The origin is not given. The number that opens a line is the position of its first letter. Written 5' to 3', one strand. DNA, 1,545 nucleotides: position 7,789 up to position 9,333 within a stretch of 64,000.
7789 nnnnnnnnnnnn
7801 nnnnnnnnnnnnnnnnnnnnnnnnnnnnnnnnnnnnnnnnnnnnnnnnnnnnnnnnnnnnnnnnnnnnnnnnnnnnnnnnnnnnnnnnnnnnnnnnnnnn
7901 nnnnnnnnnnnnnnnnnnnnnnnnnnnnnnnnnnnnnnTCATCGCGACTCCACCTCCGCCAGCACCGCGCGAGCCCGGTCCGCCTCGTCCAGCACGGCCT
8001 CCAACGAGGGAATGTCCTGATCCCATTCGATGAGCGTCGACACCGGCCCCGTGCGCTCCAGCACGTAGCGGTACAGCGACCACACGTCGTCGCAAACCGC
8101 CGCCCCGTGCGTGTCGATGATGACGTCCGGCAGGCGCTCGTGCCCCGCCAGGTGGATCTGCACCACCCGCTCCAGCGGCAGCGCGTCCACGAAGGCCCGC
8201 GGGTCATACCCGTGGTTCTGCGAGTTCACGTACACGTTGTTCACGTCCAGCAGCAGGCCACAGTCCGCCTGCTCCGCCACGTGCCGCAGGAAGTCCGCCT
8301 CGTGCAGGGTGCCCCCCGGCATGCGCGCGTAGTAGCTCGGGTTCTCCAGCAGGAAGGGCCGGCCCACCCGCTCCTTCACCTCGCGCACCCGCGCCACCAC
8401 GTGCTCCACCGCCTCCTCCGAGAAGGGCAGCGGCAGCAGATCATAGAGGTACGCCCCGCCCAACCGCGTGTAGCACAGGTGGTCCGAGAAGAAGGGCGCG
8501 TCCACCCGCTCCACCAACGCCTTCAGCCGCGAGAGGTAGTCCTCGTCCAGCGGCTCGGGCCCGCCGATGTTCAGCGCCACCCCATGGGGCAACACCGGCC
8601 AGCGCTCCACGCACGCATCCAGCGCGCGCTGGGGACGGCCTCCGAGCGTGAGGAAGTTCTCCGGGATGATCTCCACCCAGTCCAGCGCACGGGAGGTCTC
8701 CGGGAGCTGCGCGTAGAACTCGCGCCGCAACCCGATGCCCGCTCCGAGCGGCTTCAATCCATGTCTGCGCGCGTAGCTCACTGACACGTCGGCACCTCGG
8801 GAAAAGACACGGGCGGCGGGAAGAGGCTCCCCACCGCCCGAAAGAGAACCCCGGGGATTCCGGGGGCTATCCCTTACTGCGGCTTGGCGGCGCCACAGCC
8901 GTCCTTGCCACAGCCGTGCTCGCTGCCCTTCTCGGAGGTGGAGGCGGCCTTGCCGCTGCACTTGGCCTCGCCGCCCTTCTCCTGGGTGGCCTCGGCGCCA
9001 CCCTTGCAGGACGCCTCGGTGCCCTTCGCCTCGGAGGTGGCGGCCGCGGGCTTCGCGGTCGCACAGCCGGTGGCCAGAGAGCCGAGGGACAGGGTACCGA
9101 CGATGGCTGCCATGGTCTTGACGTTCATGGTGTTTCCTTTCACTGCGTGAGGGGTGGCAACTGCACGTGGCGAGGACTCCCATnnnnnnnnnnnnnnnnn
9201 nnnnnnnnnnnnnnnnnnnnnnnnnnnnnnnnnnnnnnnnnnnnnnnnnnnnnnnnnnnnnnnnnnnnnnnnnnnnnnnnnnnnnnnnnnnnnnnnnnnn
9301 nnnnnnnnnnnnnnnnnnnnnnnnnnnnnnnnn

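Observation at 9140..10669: Zincin (HExxH...E) lipoprotein protease encoded as first gene of the MNIO operon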

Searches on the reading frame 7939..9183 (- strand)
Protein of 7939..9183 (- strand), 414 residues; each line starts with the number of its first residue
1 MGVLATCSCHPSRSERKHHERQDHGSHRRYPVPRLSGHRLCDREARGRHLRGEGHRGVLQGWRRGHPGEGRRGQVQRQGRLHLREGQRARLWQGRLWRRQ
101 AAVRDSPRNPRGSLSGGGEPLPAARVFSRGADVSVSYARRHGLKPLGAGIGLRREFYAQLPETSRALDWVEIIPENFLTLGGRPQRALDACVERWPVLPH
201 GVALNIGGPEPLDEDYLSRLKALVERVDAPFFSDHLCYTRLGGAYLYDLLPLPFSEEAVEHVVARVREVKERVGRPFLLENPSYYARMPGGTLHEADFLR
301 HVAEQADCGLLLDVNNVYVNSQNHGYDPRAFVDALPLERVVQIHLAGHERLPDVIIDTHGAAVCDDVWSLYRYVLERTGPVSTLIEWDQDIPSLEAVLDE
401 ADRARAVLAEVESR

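Call 3: search_protein_families(library=pfam, proteins=[window:7939-9183:-], max_evalue=0.01)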
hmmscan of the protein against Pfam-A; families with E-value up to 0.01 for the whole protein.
window:7939-9183:- (414 aa): 2 families
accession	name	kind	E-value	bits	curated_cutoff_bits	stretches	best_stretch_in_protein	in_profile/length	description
PF05114.20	MbnB_TglH_ChrH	-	3.1e-106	354.9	25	1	147-408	1-262/263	RiPP precursor modification enzyme MbnB/TglH/ChrH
PF01261.30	AP_endonuc_2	-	0.00048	20.3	31.1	1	198-360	45-200/249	Xylose isomerase-like TIM barrel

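Call 4: search_protein_families(library=ncbifam, proteins=[window:7939-9183:-], max_evalue=0.01)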
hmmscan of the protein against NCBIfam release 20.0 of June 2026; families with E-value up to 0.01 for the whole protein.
window:7939-9183:- (414 aa): 5 families
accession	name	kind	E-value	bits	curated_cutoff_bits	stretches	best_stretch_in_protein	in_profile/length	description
NF050167.1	MNIO_BufB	equivalog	1.6e-98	329.2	310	1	148-405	1-262/262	MNIO family bufferin maturase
NF003818.2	PRK05409.1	equivalog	3.7e-90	302.1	360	1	147-406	1-262/264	HvfB family MNIO-type RiPP peptide maturase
NF050151.1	RiPP_MNIO_ApyH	equivalog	9.9e-35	120.1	400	1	157-409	22-281/283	multinuclear non-heme iron-dependent oxidative enzyme ApyH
TIGR04159.2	methbact_MbnB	equivalog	4e-15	56.1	325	1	164-391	20-243/261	methanobactin biosynthesis protein MbnB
NF050165.1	MNIO_ChrH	equivalog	2.9e-10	39.8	600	1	214-378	78-247/363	MNIO family chryseobactin maturase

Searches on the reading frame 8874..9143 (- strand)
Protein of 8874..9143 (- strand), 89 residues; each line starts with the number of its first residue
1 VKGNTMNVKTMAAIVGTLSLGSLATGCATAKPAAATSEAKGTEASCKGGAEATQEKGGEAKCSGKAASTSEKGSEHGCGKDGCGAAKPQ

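Call 3: search_protein_families(library=pfam, proteins=[window:8874-9143:-], max_evalue=0.01)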
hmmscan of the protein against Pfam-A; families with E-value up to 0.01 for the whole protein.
window:8874-9143:- (89 aa): 0 families

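Call 4: search_protein_families(library=ncbifam, proteins=[window:8874-9143:-], max_evalue=0.01)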
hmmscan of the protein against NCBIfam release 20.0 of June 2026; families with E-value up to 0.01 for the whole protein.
window:8874-9143:- (89 aa): 0 families

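Call 62: search_protein_families(library=ncbifam, proteins=[window:8877-9128:-], max_evalue=10)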
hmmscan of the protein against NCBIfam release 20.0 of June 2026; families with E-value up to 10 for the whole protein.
seq(84 aa): 1 family
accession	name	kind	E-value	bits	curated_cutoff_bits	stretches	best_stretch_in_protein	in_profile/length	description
NF007487.1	PRK10081.1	equivalog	0.4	10.4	94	1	1-26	1-26/48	lipoprotein toxin entericidin B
